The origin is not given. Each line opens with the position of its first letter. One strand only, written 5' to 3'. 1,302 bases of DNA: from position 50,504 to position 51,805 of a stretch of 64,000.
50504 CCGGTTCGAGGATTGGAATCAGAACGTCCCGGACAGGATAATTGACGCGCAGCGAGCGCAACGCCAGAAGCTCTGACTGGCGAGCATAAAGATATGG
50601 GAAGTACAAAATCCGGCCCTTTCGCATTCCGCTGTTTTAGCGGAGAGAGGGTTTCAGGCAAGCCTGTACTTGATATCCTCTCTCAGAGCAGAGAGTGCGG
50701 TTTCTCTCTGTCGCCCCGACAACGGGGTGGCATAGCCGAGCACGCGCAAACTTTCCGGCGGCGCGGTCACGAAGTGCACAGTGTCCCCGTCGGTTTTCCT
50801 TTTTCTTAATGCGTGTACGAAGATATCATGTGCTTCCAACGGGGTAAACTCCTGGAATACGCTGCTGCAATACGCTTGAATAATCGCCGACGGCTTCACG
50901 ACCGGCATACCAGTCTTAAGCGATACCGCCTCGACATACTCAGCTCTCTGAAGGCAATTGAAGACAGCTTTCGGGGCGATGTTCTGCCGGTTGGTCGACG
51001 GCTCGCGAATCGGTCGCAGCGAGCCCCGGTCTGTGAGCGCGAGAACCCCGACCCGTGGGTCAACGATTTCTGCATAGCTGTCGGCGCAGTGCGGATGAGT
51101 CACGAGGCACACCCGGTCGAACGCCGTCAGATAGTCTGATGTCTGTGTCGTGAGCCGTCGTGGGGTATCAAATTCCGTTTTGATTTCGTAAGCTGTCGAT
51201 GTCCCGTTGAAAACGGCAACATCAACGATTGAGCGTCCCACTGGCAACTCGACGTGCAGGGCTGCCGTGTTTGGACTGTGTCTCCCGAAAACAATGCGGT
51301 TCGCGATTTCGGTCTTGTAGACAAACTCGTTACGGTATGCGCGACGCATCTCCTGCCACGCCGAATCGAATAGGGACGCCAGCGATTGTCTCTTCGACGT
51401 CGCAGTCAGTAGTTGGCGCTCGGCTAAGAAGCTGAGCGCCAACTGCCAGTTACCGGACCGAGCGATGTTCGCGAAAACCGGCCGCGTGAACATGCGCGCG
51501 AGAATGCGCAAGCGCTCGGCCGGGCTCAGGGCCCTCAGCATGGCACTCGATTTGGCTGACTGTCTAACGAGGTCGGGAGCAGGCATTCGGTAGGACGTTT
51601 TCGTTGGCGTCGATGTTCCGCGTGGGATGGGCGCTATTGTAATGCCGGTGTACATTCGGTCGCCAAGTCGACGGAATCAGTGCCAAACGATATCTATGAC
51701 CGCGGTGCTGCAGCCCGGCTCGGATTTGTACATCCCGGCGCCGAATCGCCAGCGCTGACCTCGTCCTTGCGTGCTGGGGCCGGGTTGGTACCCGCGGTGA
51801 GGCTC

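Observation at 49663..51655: sce7726-like PD-(D/E)xK protein + sce7725/T4-beta-protein-like gene: candidate undescribed defence operon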

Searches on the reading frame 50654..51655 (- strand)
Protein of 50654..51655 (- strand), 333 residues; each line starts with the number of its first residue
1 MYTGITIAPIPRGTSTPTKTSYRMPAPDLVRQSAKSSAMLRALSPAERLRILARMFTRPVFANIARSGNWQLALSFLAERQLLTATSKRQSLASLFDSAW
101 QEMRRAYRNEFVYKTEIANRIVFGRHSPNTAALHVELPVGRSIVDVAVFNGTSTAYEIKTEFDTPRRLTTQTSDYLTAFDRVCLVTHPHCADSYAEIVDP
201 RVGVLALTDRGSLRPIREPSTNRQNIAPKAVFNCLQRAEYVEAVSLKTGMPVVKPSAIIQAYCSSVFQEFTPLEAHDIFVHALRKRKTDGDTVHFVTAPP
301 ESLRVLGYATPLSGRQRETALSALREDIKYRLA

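Call 3: search_protein_families(library=pfam, proteins=[window:50654-51655:-], max_evalue=0.01)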
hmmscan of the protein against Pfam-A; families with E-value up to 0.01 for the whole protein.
window:50654-51655:- (333 aa): 0 families

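Call 4: search_protein_families(library=ncbifam, proteins=[window:50654-51655:-], max_evalue=0.01)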
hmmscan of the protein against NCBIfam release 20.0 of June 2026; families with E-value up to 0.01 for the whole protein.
window:50654-51655:- (333 aa): 1 family
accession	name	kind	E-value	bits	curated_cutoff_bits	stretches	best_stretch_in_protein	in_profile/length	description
NF033832.1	sce7726_fam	subfamily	1.3e-45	155.6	70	1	108-287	1-183/184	sce7726 family protein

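Call 5: search_protein_families(library=padloc, proteins=[window:50654-51655:-], max_evalue=0.01)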
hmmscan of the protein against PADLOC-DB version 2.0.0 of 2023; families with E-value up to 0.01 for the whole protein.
window:50654-51655:- (333 aa): 1 family
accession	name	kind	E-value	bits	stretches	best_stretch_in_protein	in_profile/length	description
PDLC02989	cll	-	4.4e-14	50.9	1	144-212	42-110/265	-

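Call 13: find_homologous_proteins(query=window:50654-51655:-, max_evalue=0.001)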
Query window:50654-51655:- (333 aa): 408 proteins with E <= 0.001 among 5617 candidates; the best 120 are listed.
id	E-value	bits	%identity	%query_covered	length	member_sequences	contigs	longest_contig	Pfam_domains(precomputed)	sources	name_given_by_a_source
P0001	2.3e-216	735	100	100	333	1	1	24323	PF26915.1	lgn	-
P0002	1.7e-175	601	87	95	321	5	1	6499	PF26915.1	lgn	-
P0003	3.4e-170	583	87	93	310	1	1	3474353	PF26915.1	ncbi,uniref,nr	ncbi:sce7726 family protein [Burkholderia perseverans]|uniref:sce7726 family protein n=1 Tax=Burkhol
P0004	4.9e-170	583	87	93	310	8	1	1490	PF26915.1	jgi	jgi:hypothetical protein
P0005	3.5e-159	547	80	93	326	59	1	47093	PF26915.1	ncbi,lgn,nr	ncbi:putative phage-related protein, protein cII [Burkholderia cenocepacia]|nr:putative phage-relate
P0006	2.1e-158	545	80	93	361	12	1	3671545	PF26915.1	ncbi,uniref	ncbi:sce7726 family protein [Paraburkholderia fungorum]|uniref:sce7726 family protein n=1 Tax=Parabu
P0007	1.3e-157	542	80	93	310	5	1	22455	PF26915.1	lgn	-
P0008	1.1e-155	536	81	87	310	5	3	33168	PF26915.1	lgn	-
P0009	1.4e-152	525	81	89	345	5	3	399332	PF26915.1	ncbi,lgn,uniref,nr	ncbi:sce7726 family protein [Burkholderia metallica]|uniref:sce7726 family protein n=1 Tax=Burkholde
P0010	4.7e-152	524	79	90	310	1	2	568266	PF26915.1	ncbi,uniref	ncbi:sce7726 family protein [Achromobacter marplatensis]|uniref:sce7726 family protein n=1 Tax=Achro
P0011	2.9e-150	518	81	86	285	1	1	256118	PF26915.1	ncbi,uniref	ncbi:sce7726 family protein [Paraburkholderia caribensis]|uniref:sce7726 family protein n=1 Tax=Para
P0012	3.5e-150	518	80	88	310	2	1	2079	PF26915.1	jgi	-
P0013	1.4e-148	512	81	85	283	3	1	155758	PF26915.1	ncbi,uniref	ncbi:sce7726 family protein [Paraburkholderia tropica]|uniref:sce7726 family protein n=1 Tax=Parabur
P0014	6.0e-144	497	71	93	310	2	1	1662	PF26915.1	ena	-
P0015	3.1e-135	468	81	78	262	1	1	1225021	PF26915.1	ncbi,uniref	ncbi:sce7726 family protein [Paraburkholderia strydomiana]|uniref:sce7726 family protein n=1 Tax=Par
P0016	1.5e-133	463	78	80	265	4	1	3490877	PF26915.1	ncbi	ncbi:sce7726 family protein, partial [Ralstonia solanacearum]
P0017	2.4e-133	462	72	87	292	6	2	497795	PF26915.1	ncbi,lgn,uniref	ncbi:sce7726 family protein [Paraburkholderia azotifigens]|uniref:Sce7726 family protein n=1 Tax=Par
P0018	1.7e-104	367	59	88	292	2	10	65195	PF26915.1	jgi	jgi:hypothetical protein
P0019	1.3e-102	361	58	86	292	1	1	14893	PF26915.1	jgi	jgi:hypothetical protein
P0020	1.9e-102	361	58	88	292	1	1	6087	PF26915.1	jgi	jgi:hypothetical protein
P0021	1.5e-100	355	58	88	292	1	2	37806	PF26915.1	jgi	jgi:hypothetical protein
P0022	6.1e-100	353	57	87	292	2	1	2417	PF26915.1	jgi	-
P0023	3.0e-99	350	58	86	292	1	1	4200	PF26915.1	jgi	jgi:hypothetical protein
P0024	3.8e-98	347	55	87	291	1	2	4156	PF26915.1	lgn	-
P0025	9.7e-98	345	56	89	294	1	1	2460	PF26915.1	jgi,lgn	jgi:hypothetical protein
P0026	1.1e-97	345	56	88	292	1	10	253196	PF26915.1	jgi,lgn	jgi:hypothetical protein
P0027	1.2e-97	345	55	88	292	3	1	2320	PF26915.1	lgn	-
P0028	1.8e-97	344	56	88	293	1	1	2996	PF26915.1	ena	-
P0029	2.6e-97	344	51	97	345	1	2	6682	PF26915.1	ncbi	-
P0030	2.8e-97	344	56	87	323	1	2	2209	PF26915.1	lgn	-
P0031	1.3e-96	342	54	87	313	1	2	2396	PF26915.1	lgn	-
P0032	1.9e-96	341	54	88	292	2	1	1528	PF26915.1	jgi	jgi:hypothetical protein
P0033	1.9e-95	338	55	88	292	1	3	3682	PF26915.1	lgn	-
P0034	2.9e-95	337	51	89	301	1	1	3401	PF26915.1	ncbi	-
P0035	2.9e-95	337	57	82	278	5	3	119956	PF26915.1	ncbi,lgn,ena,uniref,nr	ncbi:sce7726 family protein [Burkholderia gladioli]|uniref:sce7726 family protein n=1 Tax=Burkholder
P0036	3.0e-95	337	55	87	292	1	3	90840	PF26915.1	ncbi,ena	-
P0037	2.1e-94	334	54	88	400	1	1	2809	PF26915.1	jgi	jgi:hypothetical protein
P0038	5.4e-94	333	54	87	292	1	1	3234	PF26915.1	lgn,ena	-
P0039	8.3e-94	332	56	83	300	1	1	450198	PF26915.1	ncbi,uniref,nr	ncbi:hypothetical protein J2X56_003022 [Herbaspirillum sp. 1173]|uniref:sce7726 family protein n=1 T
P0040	1.3e-93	332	55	87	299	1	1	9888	PF26915.1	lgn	-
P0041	4.3e-93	330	57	86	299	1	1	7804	PF26915.1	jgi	jgi:hypothetical protein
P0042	6.9e-93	329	54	87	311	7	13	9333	PF26915.1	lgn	-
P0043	8.9e-93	329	52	89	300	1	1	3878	PF26915.1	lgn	-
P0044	2.5e-92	328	56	85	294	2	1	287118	PF26915.1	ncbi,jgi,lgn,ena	-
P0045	3.1e-92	327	53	89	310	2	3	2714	PF26915.1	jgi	-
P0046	3.3e-92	327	53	87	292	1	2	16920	PF26915.1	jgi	jgi:hypothetical protein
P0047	5.8e-92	326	54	87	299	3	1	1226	PF26915.1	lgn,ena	-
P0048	1.9e-91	325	54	86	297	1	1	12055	PF26915.1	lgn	-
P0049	7.6e-91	323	55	84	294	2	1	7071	PF26915.1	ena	-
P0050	2.6e-90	321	52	90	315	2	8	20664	PF26915.1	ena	-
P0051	1.1e-89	319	53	86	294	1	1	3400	PF26915.1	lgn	-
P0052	2.1e-89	318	50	87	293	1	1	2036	PF26915.1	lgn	-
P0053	3.2e-89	317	53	86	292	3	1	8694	PF26915.1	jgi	jgi:hypothetical protein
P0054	3.6e-89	317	52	86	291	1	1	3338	PF26915.1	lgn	-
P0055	3.8e-89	317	52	87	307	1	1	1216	PF26915.1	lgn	-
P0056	5.4e-89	317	53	86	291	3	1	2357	PF26915.1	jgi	jgi:hypothetical protein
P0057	1.2e-88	315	56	82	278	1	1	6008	PF26915.1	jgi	jgi:hypothetical protein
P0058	2.0e-88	315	51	86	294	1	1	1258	PF26915.1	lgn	-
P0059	3.3e-88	314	50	87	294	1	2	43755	PF26915.1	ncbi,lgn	-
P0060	3.9e-88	314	54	84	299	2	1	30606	PF26915.1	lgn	-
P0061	4.4e-88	314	54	83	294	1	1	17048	PF26915.1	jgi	jgi:hypothetical protein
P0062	5.3e-88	313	52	87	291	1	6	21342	PF26915.1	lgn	-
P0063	1.1e-87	312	51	85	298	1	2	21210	PF26915.1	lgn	-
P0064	1.4e-87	312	51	85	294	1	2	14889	PF26915.1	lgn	-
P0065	2.5e-87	311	52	83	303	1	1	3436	PF26915.1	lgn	-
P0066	3.9e-87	311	50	87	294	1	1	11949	PF26915.1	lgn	-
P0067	4.9e-87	310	52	87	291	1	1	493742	PF26915.1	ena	-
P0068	5.0e-87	310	52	87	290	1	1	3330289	PF26915.1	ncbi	-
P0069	5.7e-87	310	54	84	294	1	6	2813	PF26915.1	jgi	jgi:hypothetical protein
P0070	1.2e-86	309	49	86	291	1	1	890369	PF26915.1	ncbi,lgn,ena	-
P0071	1.4e-86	309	51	86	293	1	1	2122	PF26915.1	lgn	-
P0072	1.8e-86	308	51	86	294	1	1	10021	PF26915.1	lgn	-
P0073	1.9e-86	308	52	83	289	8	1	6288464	PF26915.1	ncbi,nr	ncbi:hypothetical protein BZG29_07625 [Janthinobacterium sp. LM6]|nr:hypothetical protein BZG29_0762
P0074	4.4e-86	307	50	87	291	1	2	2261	PF26915.1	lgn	-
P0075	6.1e-86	307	51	87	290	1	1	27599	PF26915.1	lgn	-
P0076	1.5e-85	305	50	87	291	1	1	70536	PF26915.1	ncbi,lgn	-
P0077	1.7e-85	305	49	87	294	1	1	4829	PF26915.1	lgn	-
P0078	4.7e-85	304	53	83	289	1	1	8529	PF26915.1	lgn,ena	-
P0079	5.1e-85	304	52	83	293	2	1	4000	PF26915.1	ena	-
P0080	5.2e-85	304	52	83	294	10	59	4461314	PF26915.1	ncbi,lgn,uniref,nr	ncbi:sce7726 family protein [Burkholderia cenocepacia]|uniref:Sce7726 family protein n=1 Tax=Burkhol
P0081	6.8e-85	303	50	85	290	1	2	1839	PF26915.1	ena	-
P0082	4.7e-84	300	51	83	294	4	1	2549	PF26915.1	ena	-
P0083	4.9e-84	300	49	86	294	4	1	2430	PF26915.1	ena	-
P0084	5.4e-84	300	51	86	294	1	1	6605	PF26915.1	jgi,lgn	jgi:hypothetical protein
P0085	1.3e-83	299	49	87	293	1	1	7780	PF26915.1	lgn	-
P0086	1.4e-83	299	51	84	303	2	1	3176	PF26915.1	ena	-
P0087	1.8e-83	298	51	83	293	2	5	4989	PF26915.1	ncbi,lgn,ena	-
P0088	2.6e-83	298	48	85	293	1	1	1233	PF26915.1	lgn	-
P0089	3.6e-83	297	53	83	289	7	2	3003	PF26915.1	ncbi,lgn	ncbi:hypothetical protein D9M70_388350 [compost metagenome]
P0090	4.3e-83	297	50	85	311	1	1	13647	PF26915.1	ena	-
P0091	5.2e-83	297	49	85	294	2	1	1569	PF26915.1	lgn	-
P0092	5.2e-83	297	52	83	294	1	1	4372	PF26915.1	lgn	-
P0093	5.5e-83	297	49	87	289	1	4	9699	PF26915.1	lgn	-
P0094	5.6e-83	297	53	83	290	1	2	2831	PF26915.1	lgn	-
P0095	6.7e-83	297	51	87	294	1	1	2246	PF26915.1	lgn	-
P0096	1.1e-82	296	50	86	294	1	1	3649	PF26915.1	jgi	-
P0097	4.1e-82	294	49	84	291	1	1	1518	PF26915.1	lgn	-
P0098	4.4e-82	294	49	85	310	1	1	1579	PF26915.1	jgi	jgi:hypothetical protein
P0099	4.9e-82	294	50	85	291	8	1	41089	PF26915.1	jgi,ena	-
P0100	9.2e-82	293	48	86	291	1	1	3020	PF26915.1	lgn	-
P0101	1.3e-81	292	50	86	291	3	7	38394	PF26915.1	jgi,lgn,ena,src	jgi:hypothetical protein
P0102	1.4e-81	292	52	83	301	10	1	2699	PF26915.1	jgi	jgi:hypothetical protein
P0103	1.5e-81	292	50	85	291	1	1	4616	PF26915.1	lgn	-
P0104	1.6e-81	292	49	85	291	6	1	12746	PF26915.1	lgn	-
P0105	1.9e-81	292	49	85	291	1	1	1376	PF26915.1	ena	-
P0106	3.0e-81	291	49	86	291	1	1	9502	PF26915.1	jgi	jgi:hypothetical protein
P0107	3.1e-81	291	49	86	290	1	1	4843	PF26915.1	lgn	-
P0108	3.3e-81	291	50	85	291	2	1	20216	PF26915.1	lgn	-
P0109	3.5e-81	291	53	80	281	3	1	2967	PF26915.1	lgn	-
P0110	3.9e-81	291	53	84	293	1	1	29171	PF26915.1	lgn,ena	-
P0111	3.9e-81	291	49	85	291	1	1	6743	PF26915.1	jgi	jgi:hypothetical protein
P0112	4.1e-81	291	51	83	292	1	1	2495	PF26915.1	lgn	-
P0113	4.5e-81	291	48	85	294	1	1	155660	PF26915.1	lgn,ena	-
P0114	4.5e-81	291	52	85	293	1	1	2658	PF26915.1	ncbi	-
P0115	7.3e-81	290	52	81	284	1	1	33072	PF26915.1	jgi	jgi:hypothetical protein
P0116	8.7e-81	290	50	83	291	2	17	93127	PF26915.1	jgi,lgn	jgi:hypothetical protein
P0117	9.1e-81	290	49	83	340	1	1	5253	PF26915.1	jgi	jgi:hypothetical protein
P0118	9.4e-81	290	48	86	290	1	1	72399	PF26915.1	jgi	jgi:hypothetical protein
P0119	1.4e-80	289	49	85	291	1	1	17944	PF26915.1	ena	-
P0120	2.1e-80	288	48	85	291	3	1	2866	PF26915.1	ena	-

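Call 15: find_encoding_contigs(protein=P0001, flank=10000, max_places=3)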
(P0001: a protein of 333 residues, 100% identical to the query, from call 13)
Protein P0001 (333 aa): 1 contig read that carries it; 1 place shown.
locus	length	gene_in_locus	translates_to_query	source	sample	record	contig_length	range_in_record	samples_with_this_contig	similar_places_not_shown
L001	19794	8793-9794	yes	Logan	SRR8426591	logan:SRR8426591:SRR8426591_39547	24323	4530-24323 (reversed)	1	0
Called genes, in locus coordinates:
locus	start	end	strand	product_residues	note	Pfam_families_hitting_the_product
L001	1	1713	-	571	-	?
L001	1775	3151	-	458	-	PF00375:SDF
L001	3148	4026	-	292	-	PF00756:Esterase, PF00326:Peptidase_S9 (faint)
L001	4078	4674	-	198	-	PF02798:GST_N, PF13417:GST_N_3, PF13409:GST_N_2, PF13410:GST_C_2 (faint), PF00043:GST_C (faint)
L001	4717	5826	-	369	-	PF08240:ADH_N, PF00107:ADH_zinc_N, PF13602:ADH_zinc_N_2 (weak)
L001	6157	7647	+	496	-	PF00206:Lyase_1, PF10415:FumaraseC_C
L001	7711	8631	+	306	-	PF09339:HTH_IclR, PF01614:IclR_C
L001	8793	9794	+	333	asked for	PF26915:Phage_P4_cII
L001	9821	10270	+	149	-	-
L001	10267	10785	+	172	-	-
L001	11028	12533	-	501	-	PF13289:SIR2_2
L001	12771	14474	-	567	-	-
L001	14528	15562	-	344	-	PF14130:Cap4_nuclease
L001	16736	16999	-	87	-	PF20075:DUF6471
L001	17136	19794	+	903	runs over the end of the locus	PF08722:Tn7_TnsA-like_N (weak), PF00665:rve, PF09299:Mu-transpos_C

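Call 23: search_dna_similar(query=window:50654-51655:-, collection=phages, mode=protein, max_evalue=0.001, max_rows=25)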
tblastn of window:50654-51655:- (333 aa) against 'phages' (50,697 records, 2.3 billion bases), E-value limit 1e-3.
Records with a match: 49; places in all: 49; records where one place covers at least 80% of the query: 2.
Best place of each record, by identity: <60% 49.
By first word of the organism name: Bacillus 40; Gordonia 4; Enterobacteria 3; Bacteriophage 1; Salmonella 1.
By host as written in the record: Bacillus subtilis 9; Bacillus pumilus GR8 4; - 3; Gordonia terrae 3612 2; Gordonia rubripertincta NRRL B-16540 SEA 2; Bacillus subtilis KCCM 12052 2; Bacillus cereus BtB2-4 2; Bacillus sp. 2; and 18 more.
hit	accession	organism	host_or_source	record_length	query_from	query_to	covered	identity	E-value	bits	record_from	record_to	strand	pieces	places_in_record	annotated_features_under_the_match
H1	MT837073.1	Bacteriophage sp.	human fecal samples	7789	47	332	86%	28.3%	2e-25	112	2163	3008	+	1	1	record has no annotation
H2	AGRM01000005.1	Salmonella enterica subsp. houtenae str. ATCC BAA-1581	Homo sapiens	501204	48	325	83%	24.9%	9e-24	107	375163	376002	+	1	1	hypothetical protein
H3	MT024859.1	Gordonia phage DumpsterDude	Gordonia terrae 3612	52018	140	248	33%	35.4%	3e-6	55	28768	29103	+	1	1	32: hypothetical protein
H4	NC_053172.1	Gordonia phage DumpsterDude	Gordonia terrae 3612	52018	140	248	33%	35.4%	3e-6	55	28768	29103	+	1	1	32: hypothetical protein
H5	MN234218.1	Gordonia phage Powerball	Gordonia rubripertincta NRRL B-16540 SEA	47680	140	249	33%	34.2%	8e-6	54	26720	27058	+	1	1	32: exonuclease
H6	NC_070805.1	Gordonia phage Powerball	Gordonia rubripertincta NRRL B-16540 SEA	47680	140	249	33%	34.2%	8e-6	54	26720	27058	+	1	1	32: exonuclease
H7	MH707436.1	Bacillus phage BSP36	Bacillus subtilis KCCM 11780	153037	112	219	32%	31.7%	7e-5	50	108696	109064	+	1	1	hypothetical protein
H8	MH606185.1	Bacillus phage BSP38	Bacillus subtilis KCCM 12052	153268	112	219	32%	31.7%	7e-5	50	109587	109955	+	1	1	hypothetical protein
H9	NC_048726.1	Bacillus phage BSP38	Bacillus subtilis KCCM 12052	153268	112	219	32%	31.7%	7e-5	50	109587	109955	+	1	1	sce7726 family protein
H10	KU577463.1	Bacillus phage Deep Blue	Bacillus cereus BtB2-4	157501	103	211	33%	30.3%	7e-5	50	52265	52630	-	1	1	hypothetical protein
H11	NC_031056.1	Bacillus phage Deep Blue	Bacillus cereus BtB2-4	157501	103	211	33%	30.3%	7e-5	50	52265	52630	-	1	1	hypothetical protein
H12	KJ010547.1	Bacillus phage Bp8p-C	Bacillus pumilus GR8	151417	93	209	35%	28.1%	8e-4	47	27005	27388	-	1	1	hypothetical protein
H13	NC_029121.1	Bacillus phage Bp8p-C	Bacillus pumilus GR8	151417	93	209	35%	28.1%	8e-4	47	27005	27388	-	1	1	hypothetical protein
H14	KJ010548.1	Bacillus phage Bp8p-T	Bacillus pumilus GR8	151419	93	209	35%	28.1%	8e-4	47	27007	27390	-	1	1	hypothetical protein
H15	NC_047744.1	Bacillus phage Bp8p-T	Bacillus pumilus GR8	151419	93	209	35%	28.1%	8e-4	47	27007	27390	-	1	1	hypothetical protein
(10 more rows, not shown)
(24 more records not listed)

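Call 34: find_related_loci(query=A2, collection=genome_contigs, flank=10000)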
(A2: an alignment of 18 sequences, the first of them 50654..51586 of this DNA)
Query A2 (310 aa) in genome_contigs; peptide patterns used: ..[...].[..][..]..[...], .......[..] (x = any residue, [..] = any of these).
222 stretches matched a pattern; 189 encode a relative of the query (tblastn E <= 1e-3); the best 80 are kept; 80 distinct loci.
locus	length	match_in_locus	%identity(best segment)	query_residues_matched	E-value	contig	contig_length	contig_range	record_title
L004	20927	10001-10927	80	1-310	5e-166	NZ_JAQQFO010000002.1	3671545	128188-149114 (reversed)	Paraburkholderia fungorum strain RL17-336-BIC-C 2, whole genome shotgun sequence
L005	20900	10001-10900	79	11-310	3e-160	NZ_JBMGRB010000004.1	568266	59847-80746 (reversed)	Achromobacter marplatensis strain BZR 926 NODE_4_length_568266_cov_138.822513, whole genome shotgun sequence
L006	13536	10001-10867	72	20-309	3e-142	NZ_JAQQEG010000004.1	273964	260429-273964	Paraburkholderia dipogonis strain RL18-106-BIC-C 4, whole genome shotgun sequence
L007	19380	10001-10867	72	20-309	1e-140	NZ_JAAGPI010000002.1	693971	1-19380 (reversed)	Burkholderia sp. Ac-20365 NODE_2_length_694165_cov_38.269315/0/0, whole genome shotgun sequence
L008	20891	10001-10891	81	12-309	1e-159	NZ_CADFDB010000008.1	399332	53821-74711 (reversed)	Burkholderia metallica strain LMG 24068, whole genome shotgun sequence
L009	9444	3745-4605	53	20-307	1e-95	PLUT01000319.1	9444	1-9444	MAG: Granulicella sp. isolate bog_445 73.20120800_S3X.20_contig_1096, whole genome shotgun sequence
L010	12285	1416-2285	50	20-310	2e-92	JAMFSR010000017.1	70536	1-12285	MAG: Granulicella sapmiensis isolate NGEE_A_bin21 k127_819307, whole genome shotgun sequence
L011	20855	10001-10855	49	20-305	1e-90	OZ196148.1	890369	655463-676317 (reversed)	MAG: uncultured Granulicella sp. isolate 9057d4d9-b77b-4c6f-b84b-ea5519435b63 genome assembly, chromosome: 1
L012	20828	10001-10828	52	24-301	3e-85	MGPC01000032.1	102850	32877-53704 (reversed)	MAG: Curvibacter sp. GWA2_64_110 gwa2_scaffold_732, whole genome shotgun sequence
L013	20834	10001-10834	47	24-301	2e-84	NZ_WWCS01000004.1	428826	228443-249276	Duganella margarita strain FT109W NODE_4_length_428826_cov_30.049422_4, whole genome shotgun sequence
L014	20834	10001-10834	47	24-301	5e-84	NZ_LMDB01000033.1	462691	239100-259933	Duganella sp. Root336D2 contig_4, whole genome shotgun sequence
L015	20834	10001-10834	47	24-301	1e-83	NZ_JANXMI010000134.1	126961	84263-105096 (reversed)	MAG: Rugamonas sp. isolate 337R_concoct_122_sub 337R_k141_808805, whole genome shotgun sequence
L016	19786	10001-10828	47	24-301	3e-83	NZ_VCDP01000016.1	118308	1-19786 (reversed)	Xenorhabdus littoralis strain Reich WTCHG_223154_273_1_contig_16, whole genome shotgun sequence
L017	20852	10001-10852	49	17-301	5e-81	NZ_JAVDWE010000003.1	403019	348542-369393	Hydrogenophaga laconesensis strain BE240 Ga0454552_03, whole genome shotgun sequence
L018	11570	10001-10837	47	27-308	4e-80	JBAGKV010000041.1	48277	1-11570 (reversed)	Janthinobacterium sp. LPB2021202312-11-4 41, whole genome shotgun sequence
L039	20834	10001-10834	34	28-305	1e-51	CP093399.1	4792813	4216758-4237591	MAG: Oceanospirillales bacterium isolate MAG-10 chromosome, complete genome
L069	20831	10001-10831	29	29-305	6e-43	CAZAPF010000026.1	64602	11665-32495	MAG TPA_asm: uncultured Verrucomicrobiota bacterium isolate binchicken_co141_199 genome assembly, contig: NODE_1811_leng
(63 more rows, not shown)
